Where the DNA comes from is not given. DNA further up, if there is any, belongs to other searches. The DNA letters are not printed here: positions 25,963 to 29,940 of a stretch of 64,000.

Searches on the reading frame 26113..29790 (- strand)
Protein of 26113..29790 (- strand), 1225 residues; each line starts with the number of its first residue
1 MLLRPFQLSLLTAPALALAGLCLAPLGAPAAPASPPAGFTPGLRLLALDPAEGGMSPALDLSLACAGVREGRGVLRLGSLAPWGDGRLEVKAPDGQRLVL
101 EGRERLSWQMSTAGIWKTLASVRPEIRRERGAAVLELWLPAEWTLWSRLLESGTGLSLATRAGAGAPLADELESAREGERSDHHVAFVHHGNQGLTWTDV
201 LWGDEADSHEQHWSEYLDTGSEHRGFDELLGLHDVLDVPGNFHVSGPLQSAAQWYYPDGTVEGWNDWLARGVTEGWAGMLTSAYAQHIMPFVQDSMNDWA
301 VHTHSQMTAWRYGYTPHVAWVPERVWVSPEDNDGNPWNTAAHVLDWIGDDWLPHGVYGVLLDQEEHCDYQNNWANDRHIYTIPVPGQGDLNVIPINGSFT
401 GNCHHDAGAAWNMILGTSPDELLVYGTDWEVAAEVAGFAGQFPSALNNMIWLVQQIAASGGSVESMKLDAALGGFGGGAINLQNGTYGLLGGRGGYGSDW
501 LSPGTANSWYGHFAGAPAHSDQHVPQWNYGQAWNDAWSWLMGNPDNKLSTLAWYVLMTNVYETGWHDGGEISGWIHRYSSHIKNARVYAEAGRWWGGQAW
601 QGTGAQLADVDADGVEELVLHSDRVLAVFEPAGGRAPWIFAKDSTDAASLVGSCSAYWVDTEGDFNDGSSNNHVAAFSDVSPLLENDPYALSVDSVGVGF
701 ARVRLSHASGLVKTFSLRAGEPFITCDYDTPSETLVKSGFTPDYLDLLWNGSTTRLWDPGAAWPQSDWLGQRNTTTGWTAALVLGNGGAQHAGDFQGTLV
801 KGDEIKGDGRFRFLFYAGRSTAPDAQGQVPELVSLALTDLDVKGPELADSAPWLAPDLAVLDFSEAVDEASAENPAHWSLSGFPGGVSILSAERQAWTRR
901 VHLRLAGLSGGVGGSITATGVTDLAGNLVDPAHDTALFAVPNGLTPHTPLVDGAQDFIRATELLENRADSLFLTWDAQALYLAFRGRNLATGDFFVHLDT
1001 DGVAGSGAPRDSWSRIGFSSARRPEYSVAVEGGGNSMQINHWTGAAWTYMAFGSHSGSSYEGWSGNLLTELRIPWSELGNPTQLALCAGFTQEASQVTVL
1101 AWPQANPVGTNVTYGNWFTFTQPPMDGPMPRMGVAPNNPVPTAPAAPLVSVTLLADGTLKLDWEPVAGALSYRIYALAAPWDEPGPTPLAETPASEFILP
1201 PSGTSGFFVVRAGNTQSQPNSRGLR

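Call 14: search_protein_families(library=pfam, proteins=[window:26113-29790:-], max_evalue=0.001)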
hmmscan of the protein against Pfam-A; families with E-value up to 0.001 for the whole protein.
window:26113-29790:- (1225 aa): 0 families

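Call 63: search_solved_structures(query=window:26113-29787:-, max_evalue=0.1)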
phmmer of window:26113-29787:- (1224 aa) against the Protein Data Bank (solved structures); distinct sequences matched with E-value up to 0.1: 2.
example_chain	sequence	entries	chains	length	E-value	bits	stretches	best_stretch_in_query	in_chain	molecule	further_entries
1ahl_A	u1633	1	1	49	0.043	14.5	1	242-276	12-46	ANTHOPLEURIN-A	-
9if7_67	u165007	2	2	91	0.067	13.9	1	872-916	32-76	Lsm7p protein, putative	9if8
